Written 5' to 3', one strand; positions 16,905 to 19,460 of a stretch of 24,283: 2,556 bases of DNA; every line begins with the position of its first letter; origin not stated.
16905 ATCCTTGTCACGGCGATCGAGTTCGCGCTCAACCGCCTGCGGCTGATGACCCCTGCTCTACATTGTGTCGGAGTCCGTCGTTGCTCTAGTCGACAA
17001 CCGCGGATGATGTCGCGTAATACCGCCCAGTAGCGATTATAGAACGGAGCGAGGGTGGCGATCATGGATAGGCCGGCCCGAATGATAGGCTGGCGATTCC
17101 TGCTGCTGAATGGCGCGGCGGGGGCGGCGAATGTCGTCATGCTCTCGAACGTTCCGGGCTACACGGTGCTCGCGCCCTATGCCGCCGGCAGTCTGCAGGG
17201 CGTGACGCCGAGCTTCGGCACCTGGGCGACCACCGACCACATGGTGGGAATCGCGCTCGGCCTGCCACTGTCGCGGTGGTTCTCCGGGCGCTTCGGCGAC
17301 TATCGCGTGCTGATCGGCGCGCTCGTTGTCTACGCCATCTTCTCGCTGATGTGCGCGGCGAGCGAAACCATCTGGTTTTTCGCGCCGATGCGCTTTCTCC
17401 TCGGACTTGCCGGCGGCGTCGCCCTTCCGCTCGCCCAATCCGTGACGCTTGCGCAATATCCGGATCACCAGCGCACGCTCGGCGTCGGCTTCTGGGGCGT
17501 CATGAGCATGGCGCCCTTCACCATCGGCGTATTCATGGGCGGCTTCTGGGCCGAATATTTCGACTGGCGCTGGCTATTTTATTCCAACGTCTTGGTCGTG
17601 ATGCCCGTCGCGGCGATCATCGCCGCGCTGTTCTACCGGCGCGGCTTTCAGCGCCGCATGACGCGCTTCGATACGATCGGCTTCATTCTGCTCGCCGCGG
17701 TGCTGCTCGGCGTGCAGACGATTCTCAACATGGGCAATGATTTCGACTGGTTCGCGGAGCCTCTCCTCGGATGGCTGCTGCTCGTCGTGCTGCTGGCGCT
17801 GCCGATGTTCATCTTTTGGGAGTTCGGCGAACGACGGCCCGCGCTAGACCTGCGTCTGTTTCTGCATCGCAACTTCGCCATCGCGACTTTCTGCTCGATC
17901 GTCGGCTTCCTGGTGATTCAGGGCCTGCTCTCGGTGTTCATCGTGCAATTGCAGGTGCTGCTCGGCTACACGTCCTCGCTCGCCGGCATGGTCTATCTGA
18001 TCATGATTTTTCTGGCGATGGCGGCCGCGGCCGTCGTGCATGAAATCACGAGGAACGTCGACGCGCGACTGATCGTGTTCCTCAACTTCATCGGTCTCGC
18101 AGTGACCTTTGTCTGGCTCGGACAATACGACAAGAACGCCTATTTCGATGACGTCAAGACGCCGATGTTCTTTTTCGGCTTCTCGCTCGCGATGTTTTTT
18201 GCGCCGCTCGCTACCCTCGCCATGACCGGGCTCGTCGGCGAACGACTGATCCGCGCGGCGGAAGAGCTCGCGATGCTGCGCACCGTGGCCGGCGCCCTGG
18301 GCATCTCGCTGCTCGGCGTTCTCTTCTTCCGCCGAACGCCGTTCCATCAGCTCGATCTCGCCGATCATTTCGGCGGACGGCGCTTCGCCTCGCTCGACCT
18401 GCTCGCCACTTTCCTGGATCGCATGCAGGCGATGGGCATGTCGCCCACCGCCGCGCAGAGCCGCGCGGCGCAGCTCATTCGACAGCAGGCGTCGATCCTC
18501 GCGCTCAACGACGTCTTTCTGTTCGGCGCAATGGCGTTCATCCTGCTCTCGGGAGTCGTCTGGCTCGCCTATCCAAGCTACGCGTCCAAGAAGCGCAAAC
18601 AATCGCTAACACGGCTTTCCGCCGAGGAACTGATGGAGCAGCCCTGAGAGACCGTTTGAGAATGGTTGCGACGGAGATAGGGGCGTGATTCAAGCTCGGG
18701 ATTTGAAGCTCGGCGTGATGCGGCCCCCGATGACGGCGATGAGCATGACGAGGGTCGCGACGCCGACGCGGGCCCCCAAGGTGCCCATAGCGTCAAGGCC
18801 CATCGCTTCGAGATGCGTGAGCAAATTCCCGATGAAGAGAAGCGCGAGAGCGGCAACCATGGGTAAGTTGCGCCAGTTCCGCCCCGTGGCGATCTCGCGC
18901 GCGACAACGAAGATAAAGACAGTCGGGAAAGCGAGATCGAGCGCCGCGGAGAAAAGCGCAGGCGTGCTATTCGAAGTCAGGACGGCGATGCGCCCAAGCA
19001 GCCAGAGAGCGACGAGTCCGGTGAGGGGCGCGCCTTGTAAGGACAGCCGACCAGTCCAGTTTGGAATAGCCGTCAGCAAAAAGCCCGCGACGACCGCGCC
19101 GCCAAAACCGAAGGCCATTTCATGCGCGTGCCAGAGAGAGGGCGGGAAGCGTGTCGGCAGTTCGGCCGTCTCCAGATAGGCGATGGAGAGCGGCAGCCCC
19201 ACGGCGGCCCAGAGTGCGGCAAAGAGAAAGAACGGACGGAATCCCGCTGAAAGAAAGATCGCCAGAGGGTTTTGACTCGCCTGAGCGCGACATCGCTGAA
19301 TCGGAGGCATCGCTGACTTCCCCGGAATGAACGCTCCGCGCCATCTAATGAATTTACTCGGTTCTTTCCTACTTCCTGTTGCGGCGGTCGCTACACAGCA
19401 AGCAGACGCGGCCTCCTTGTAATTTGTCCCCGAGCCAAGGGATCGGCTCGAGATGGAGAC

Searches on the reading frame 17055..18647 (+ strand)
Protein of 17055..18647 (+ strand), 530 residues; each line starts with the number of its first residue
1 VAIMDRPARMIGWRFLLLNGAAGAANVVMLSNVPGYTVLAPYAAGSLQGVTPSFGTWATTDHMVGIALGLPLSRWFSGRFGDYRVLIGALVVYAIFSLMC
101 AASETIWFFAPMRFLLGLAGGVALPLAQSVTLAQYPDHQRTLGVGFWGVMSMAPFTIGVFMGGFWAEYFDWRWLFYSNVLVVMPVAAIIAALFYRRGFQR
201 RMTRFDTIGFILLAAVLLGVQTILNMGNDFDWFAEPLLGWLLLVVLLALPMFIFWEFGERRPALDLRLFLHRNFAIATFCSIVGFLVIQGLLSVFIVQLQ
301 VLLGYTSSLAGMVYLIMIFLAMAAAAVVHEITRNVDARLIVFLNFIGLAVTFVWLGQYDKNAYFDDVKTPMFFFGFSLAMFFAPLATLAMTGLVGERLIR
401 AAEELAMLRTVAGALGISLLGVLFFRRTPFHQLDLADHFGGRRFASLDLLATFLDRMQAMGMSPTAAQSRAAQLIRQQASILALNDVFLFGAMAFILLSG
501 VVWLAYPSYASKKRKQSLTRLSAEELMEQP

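Call 6: search_protein_families(library=pfam, proteins=[window:17055-18647:+], max_evalue=0.01)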
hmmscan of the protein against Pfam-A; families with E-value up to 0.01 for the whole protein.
window:17055-18647:+ (530 aa): 1 family
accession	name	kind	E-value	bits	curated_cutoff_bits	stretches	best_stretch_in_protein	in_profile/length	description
PF07690.21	MFS_1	-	6.5e-29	101.4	33.4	1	37-393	16-323/347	Major Facilitator Superfamily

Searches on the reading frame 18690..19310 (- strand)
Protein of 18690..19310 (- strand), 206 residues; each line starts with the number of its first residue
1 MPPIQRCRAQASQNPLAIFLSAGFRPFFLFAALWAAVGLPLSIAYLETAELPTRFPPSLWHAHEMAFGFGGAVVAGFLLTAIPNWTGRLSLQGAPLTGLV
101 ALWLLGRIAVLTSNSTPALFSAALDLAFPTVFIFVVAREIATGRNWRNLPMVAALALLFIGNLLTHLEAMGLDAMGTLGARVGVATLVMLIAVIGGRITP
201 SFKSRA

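Call 6: search_protein_families(library=pfam, proteins=[window:18690-19310:-], max_evalue=0.01)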
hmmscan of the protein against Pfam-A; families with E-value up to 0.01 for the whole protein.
window:18690-19310:- (206 aa): 1 family
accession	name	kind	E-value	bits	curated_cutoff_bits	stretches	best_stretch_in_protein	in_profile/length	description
PF05940.17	NnrS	-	2.1e-56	192.4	28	1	19-205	2-188/371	NnrS protein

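Call 12: find_homologous_proteins(query=window:18690-19310:-, max_evalue=1e-20)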
Query window:18690-19310:- (206 aa): 1220 proteins with E <= 1e-20 among 3770 candidates; the best 120 are listed.
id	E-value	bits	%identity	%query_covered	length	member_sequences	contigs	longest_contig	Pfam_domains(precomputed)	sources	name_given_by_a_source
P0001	1.3e-125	435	100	100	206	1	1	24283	PF05940.18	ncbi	-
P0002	8.0e-94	331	82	94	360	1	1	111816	PF05940.18,PF07883.18,PF12973.14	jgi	jgi:quercetin dioxygenase-like cupin family protein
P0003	7.8e-91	321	76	99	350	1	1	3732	PF05940.18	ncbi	-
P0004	1.4e-66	242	67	89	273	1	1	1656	PF05940.18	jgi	jgi:uncharacterized protein involved in response to NO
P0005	4.7e-66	241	62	98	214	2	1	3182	PF05940.18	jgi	jgi:uncharacterized protein involved in response to NO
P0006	2.9e-65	238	60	98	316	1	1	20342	PF05940.18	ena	-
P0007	1.3e-64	236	60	98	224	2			PF05940.18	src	-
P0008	4.2e-64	234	60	95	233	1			PF05940.18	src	-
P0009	6.4e-64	234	62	92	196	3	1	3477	PF05940.18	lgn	-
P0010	1.6e-63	232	60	95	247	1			PF05940.18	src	-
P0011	1.8e-63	232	58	97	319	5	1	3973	PF05940.18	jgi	jgi:uncharacterized protein involved in response to NO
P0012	2.8e-63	231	59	98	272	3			PF05940.18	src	-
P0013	4.0e-63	231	62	89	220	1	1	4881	PF05940.18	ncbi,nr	ncbi:MAG TPA: NnrS family protein, partial [Stellaceae bacterium]|nr:NnrS family protein [Stellaceae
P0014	5.3e-63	231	61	90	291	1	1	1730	PF05940.18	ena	-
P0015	5.3e-63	231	62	89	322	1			PF05940.18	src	-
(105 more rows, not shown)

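Call 15: find_related_loci(query=window:18690-19310:-, collection=genome_contigs, flank=10000)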
Query window:18690-19310:- (206 aa) in genome_contigs; peptide patterns used: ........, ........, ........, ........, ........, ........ (x = any residue, [..] = any of these).
600 stretches matched a pattern (row limit reached: there are more); 531 encode a relative of the query (tblastn E <= 1e-3); the best 80 are kept; 80 distinct loci.
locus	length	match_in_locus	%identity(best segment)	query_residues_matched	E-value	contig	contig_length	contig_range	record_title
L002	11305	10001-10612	90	1-203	4e-112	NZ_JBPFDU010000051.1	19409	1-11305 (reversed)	MAG: Methylocystis sp. isolate Site1BBin15 k141_42125, whole genome shotgun sequence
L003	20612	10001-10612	77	1-203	7e-96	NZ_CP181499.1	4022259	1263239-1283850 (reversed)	Methylocystis sp. JAN1 chromosome, complete genome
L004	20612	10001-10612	77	1-203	2e-89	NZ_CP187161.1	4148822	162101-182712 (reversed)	Methylocystis parvus strain M6-2022 chromosome, complete genome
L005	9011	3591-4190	64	1-203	2e-73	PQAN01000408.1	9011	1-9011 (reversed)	MAG: Methylocystaceae bacterium isolate FeB_33 contig_1980, whole genome shotgun sequence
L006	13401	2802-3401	60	1-203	1e-63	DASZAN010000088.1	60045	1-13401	MAG TPA_asm: Stellaceae bacterium isolate SMAG_U6389 k141_544941, whole genome shotgun sequence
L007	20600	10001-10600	61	1-203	2e-63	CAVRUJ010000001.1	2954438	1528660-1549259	MAG: uncultured Alphaproteobacteria bacterium isolate MFD02248.bin.1.22 genome assembly, contig: contig_4831, whole geno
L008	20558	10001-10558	64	18-202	2e-63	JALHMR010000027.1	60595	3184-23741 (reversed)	MAG: Rhodospirillaceae bacterium isolate Bin_39_2_2 c_000000002642, whole genome shotgun sequence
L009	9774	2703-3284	59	8-202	8e-63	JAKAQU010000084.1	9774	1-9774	MAG: Proteobacteria bacterium isolate YF2.bin92 NODE_7601_length_9774_cov_2.276666, whole genome shotgun sequence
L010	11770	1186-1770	62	8-203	3e-62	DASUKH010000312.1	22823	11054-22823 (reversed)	MAG TPA_asm: Stellaceae bacterium isolate SMAG_U1509 k141_265086, whole genome shotgun sequence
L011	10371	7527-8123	62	3-203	2e-62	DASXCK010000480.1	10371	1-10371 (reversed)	MAG TPA_asm: Xanthobacteraceae bacterium isolate SMAG_U5058 k141_2639333, whole genome shotgun sequence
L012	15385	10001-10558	62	19-203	2e-61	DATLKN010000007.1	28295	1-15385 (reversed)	MAG TPA_asm: Stellaceae bacterium isolate SMAG_U13723 k141_71974, whole genome shotgun sequence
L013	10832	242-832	58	4-203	3e-61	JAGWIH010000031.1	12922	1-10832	MAG: Alphaproteobacteria bacterium isolate REEB11 contig-150_6132, whole genome shotgun sequence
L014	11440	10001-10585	56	9-202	5e-60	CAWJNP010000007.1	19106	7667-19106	MAG: uncultured beta proteobacterium isolate MFD02832.bin.2.128 genome assembly, contig: contig_16034, whole genome shot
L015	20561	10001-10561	58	18-203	1e-59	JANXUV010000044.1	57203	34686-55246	MAG: Betaproteobacteria bacterium isolate 340R_metabat_179 340R_k141_278345, whole genome shotgun sequence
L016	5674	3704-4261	58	19-203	3e-59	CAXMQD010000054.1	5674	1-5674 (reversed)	MAG: uncultured Acidimicrobiia bacterium isolate 07C-BC-St04_bin.26.orig genome assembly, contig: k141_3002635, whole ge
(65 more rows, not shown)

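Call 21: find_encoding_contigs(protein=P0001, flank=10000, max_places=4)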
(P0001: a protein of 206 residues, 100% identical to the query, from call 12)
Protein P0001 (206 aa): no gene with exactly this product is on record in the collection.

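Call 33: list_cluster_members(proteins=[P0001, P0121, P0122, P0002, P0163])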
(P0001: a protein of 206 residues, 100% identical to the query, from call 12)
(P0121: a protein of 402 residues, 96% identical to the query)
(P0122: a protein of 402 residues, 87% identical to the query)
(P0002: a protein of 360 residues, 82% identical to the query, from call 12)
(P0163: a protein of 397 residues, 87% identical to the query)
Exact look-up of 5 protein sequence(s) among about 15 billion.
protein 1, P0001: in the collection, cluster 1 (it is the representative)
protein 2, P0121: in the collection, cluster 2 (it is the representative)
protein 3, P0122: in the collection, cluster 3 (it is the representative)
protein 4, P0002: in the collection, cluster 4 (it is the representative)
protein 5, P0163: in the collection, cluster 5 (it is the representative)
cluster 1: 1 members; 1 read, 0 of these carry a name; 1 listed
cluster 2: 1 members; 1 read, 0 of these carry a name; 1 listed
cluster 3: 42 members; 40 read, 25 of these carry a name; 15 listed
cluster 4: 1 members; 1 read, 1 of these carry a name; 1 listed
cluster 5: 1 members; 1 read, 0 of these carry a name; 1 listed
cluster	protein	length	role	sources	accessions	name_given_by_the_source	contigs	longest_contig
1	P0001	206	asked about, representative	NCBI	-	-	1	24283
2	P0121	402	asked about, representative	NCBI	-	-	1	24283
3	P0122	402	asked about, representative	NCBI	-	-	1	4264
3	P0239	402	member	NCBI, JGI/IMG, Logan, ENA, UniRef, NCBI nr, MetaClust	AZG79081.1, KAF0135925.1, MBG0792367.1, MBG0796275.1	NnrS family protein [Methylocystis sp. H62] | uncharacterized protein involved in response to NO | NnrS family protein n=1 Tax=Methylocystis rosea TaxID=173366 RepID=A0A3G8MB22_9HYPH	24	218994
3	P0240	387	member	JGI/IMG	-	uncharacterized protein involved in response to NO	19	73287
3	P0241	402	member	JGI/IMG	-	uncharacterized protein involved in response to NO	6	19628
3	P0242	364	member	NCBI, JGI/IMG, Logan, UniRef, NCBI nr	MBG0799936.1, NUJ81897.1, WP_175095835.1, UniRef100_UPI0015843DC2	NnrS family protein [Methylocystis sp. FS] | uncharacterized protein involved in response to NO | NnrS family protein n=1 Tax=Methylocystis TaxID=133 RepID=UPI0015843DC2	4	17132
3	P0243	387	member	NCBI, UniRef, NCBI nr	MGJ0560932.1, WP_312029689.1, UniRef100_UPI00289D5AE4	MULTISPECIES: NnrS family protein [unclassified Methylocystis] | NnrS family protein n=1 Tax=unclassified Methylocystis TaxID=2625913 RepID=UPI00289D5AE4 | NnrS family protein [Methylocystis sp. H62]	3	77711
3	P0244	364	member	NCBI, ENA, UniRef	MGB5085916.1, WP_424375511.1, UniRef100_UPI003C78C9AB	MAG: NnrS family protein [Methylocystis silviterrae] | NnrS family protein n=1 Tax=Methylocystis silviterrae TaxID=2743612 RepID=UPI003C78C9AB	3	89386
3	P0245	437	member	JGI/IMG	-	uncharacterized protein involved in response to NO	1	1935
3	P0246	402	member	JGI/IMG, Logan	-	uncharacterized protein involved in response to NO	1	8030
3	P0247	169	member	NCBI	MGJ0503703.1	MAG: NnrS family protein, partial [Methylocystis sp.]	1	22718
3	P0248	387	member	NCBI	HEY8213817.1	MAG TPA: NnrS family protein [Methylocystis sp.]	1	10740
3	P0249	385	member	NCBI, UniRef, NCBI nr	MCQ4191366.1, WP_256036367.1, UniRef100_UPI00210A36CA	NnrS family protein [Methylocystis suflitae] | NnrS family protein n=1 Tax=Methylocystis suflitae TaxID=2951405 RepID=UPI00210A36CA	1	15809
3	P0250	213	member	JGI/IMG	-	uncharacterized protein involved in response to NO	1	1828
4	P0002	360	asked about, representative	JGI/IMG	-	quercetin dioxygenase-like cupin family protein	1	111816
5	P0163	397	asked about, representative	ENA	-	-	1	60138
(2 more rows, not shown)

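Call 36: find_encoding_contigs(protein=P0002, flank=8000, max_places=3)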
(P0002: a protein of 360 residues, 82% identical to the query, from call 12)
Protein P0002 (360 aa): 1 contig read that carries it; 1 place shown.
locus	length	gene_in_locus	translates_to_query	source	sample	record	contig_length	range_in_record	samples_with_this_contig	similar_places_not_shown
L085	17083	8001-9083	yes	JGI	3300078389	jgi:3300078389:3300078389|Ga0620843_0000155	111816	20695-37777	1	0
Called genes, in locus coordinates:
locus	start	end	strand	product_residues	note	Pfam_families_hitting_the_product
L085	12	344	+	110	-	PF01527:HTH_Tnp_1 (weak)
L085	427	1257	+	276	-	PF13276:HTH_21, PF00665:rve, PF13683:rve_3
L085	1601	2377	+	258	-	PF00795:CN_hydrolase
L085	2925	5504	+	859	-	PF07715:Plug, PF00593:TonB_dep_Rec_b-barrel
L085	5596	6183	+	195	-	PF24724:DUF7676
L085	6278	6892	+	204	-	-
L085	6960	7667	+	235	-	PF01955:CbiZ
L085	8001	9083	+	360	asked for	PF05940:NnrS, PF12973:Cupin_7, PF07883:Cupin_2 (weak)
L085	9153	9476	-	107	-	PF13473:Cupredoxin_1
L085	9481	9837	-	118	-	PF13628:DUF4142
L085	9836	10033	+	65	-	-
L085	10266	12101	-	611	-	PF00403:HMA, PF01266:DAO (faint), PF03486:HI0933_like (faint), PF07992:Pyr_redox_2, PF12831:FAD_oxidored (weak), PF13738:Pyr_redox_3, PF00070:Pyr_redox, PF02852:Pyr_redox_dim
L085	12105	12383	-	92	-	PF00403:HMA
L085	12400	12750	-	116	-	PF02411:MerT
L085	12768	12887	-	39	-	-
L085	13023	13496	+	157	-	PF00376:MerR, PF13411:MerR_1, PF09278:MerR-DNA-bind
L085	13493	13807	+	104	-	-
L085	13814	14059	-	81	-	-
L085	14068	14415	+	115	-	-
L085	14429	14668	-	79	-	-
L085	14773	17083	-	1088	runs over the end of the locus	PF13432:TPR_16, PF13432:TPR_16, PF13414:TPR_11, PF13432:TPR_16, PF00515:TPR_1, PF13414:TPR_11, PF00122:E1-E2_ATPase, PF00702:Hydrolase, +17 more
